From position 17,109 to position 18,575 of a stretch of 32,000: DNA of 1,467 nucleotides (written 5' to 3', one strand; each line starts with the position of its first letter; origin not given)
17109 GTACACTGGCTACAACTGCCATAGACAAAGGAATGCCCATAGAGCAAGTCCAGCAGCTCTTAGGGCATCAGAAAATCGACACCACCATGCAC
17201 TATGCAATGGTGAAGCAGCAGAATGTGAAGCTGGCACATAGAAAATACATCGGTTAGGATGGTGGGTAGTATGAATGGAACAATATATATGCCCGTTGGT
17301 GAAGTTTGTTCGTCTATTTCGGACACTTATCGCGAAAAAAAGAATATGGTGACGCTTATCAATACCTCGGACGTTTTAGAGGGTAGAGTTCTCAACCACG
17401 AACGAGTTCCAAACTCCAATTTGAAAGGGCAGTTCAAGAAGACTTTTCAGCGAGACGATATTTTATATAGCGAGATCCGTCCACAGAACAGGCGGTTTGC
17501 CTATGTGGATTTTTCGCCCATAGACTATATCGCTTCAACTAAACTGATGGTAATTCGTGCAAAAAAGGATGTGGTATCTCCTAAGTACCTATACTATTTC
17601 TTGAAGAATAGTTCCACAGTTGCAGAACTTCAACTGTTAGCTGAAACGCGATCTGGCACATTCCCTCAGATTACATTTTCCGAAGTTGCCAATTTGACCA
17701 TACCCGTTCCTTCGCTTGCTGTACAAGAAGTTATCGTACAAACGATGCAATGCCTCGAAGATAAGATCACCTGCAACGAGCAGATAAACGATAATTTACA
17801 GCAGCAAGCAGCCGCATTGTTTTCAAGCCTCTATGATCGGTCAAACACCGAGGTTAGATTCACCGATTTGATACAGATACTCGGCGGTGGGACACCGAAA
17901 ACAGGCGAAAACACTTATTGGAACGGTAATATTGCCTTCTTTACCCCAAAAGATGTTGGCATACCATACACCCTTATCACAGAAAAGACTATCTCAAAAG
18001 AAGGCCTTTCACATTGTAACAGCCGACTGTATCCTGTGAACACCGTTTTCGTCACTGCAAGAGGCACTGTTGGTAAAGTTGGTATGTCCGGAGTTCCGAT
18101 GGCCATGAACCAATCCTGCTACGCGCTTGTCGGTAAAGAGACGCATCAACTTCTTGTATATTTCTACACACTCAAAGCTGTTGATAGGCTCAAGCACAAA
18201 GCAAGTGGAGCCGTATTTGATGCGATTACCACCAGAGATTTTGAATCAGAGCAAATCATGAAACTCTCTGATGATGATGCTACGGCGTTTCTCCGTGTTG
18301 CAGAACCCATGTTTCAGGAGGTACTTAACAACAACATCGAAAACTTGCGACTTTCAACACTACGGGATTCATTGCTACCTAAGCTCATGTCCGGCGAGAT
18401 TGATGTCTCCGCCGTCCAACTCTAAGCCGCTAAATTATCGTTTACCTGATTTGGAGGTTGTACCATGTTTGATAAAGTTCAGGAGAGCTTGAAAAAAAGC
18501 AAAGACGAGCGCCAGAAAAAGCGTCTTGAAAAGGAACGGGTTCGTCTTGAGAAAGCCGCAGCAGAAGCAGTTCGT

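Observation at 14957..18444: Two-locus, four-site invertible hsdS shufflon with a defined truncated state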

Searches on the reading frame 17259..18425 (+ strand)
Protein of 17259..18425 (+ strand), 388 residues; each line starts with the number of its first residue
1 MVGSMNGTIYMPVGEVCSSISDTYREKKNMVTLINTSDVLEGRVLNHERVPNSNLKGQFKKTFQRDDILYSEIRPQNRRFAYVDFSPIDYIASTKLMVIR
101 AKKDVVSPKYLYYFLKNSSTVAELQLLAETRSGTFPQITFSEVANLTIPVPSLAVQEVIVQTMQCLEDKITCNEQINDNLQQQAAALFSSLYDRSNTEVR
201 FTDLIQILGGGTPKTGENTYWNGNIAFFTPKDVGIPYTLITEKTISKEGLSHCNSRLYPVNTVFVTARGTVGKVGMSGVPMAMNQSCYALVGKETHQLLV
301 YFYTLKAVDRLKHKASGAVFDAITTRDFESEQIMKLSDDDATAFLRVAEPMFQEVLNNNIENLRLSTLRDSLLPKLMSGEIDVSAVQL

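Call 5: search_protein_families(library=pfam, proteins=[window:17259-18425:+])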
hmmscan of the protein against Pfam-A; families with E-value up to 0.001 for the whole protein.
window:17259-18425:+ (388 aa): 1 family
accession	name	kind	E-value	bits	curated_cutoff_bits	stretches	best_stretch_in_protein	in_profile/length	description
PF01420.25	Methylase_S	-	2.8e-33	115.9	22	2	43-181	33-167/168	Type I restriction modification DNA specificity domain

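Call 15: find_encoding_contigs(protein=window:17271-18422:+, flank=5000, max_places=10)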
Protein window:17271-18422:+ (384 aa): 22 contigs read that carry it; 10 places shown.
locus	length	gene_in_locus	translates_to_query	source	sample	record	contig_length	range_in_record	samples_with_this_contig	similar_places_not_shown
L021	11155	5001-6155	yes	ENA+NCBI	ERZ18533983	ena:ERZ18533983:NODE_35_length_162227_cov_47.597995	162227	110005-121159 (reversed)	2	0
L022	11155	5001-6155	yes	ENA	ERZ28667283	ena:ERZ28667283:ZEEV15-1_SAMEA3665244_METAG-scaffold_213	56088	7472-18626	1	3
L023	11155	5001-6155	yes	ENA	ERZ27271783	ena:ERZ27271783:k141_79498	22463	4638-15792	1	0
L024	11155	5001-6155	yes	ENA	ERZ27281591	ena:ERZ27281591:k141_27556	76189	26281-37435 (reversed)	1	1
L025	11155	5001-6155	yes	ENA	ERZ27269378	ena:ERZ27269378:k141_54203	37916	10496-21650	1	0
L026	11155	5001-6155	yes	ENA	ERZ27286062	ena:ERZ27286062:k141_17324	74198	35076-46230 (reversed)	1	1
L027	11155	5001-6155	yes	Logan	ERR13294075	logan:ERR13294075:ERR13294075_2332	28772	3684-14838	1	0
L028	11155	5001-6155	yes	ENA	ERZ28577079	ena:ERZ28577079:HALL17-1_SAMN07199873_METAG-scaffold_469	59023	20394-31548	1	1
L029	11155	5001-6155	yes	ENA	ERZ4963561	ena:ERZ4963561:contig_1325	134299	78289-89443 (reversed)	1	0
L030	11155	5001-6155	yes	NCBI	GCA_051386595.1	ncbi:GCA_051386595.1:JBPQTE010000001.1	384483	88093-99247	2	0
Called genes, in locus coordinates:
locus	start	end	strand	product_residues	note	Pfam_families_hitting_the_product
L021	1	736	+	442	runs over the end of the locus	PF03432:Relaxase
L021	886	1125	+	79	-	PF13443:HTH_26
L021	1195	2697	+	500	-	PF12161:HsdM_N, PF02384:N6_Mtase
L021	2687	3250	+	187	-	PF01420:Methylase_S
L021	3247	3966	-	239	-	PF01420:Methylase_S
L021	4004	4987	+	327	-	PF02899:Phage_int_SAM_1 (weak), PF13495:Phage_int_SAM_4, PF00589:Phage_integrase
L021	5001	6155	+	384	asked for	PF01420:Methylase_S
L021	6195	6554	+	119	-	-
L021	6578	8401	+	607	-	PF03235:GmrSD_N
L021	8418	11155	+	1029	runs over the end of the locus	PF04313:HSDR_N, PF04851:ResIII, PF18766:SWI2_SNF2, PF22679:T1R_D3-like, PF11867:T1RH-like_C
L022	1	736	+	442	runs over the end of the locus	PF03432:Relaxase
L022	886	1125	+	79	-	PF13443:HTH_26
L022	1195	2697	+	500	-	PF12161:HsdM_N, PF02384:N6_Mtase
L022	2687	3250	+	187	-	PF01420:Methylase_S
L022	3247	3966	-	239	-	PF01420:Methylase_S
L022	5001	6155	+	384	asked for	PF01420:Methylase_S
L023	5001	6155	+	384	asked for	PF01420:Methylase_S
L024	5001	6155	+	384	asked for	PF01420:Methylase_S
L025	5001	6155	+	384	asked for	PF01420:Methylase_S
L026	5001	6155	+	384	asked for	PF01420:Methylase_S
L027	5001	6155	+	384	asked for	PF01420:Methylase_S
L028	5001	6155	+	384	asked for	PF01420:Methylase_S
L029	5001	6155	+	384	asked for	PF01420:Methylase_S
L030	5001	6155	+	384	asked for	PF01420:Methylase_S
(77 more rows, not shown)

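Call 23: search_protein_families(library=ncbifam, proteins=[window:17271-18425:+], max_evalue=0.001)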
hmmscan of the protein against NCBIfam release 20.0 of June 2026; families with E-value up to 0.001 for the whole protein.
window:17271-18425:+ (384 aa): 2 families
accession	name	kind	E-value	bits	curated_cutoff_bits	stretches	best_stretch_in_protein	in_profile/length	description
NF047740.1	antiphage_MADS5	equivalog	4.9e-08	32.2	400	1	20-161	295-437/461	methylation-associated defense system restriction endonuclease subunit S MAD5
NF007278.0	PRK09737.1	equivalog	1.7e-05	23.8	662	1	78-177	303-401/461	type I restriction-modification system specificity subunit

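Call 46: search_solved_structures(query=window:17271-18422:+, max_evalue=0.001, show_alignments=1)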
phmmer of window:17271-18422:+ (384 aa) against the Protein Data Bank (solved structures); distinct sequences matched with E-value up to 0.001: 5.
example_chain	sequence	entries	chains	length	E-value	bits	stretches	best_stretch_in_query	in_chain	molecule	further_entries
1yf2_A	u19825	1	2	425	1.5e-23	87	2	97-304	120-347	Type I restriction-modification enzyme, S subunit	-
5ybb_D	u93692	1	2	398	3.7e-14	56.1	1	8-327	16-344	Restriction endonuclease S subunits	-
3okg_A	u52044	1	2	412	4.2e-14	55.9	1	8-326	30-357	Restriction endonuclease S subunits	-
7bst_A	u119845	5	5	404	4e-11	46.1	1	91-299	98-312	Type-1 restriction enzyme EcoR124II specificity protein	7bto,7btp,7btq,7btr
7vru_C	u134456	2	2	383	2.9e-05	26.8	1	49-216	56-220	Site-specific DNA recognition subunit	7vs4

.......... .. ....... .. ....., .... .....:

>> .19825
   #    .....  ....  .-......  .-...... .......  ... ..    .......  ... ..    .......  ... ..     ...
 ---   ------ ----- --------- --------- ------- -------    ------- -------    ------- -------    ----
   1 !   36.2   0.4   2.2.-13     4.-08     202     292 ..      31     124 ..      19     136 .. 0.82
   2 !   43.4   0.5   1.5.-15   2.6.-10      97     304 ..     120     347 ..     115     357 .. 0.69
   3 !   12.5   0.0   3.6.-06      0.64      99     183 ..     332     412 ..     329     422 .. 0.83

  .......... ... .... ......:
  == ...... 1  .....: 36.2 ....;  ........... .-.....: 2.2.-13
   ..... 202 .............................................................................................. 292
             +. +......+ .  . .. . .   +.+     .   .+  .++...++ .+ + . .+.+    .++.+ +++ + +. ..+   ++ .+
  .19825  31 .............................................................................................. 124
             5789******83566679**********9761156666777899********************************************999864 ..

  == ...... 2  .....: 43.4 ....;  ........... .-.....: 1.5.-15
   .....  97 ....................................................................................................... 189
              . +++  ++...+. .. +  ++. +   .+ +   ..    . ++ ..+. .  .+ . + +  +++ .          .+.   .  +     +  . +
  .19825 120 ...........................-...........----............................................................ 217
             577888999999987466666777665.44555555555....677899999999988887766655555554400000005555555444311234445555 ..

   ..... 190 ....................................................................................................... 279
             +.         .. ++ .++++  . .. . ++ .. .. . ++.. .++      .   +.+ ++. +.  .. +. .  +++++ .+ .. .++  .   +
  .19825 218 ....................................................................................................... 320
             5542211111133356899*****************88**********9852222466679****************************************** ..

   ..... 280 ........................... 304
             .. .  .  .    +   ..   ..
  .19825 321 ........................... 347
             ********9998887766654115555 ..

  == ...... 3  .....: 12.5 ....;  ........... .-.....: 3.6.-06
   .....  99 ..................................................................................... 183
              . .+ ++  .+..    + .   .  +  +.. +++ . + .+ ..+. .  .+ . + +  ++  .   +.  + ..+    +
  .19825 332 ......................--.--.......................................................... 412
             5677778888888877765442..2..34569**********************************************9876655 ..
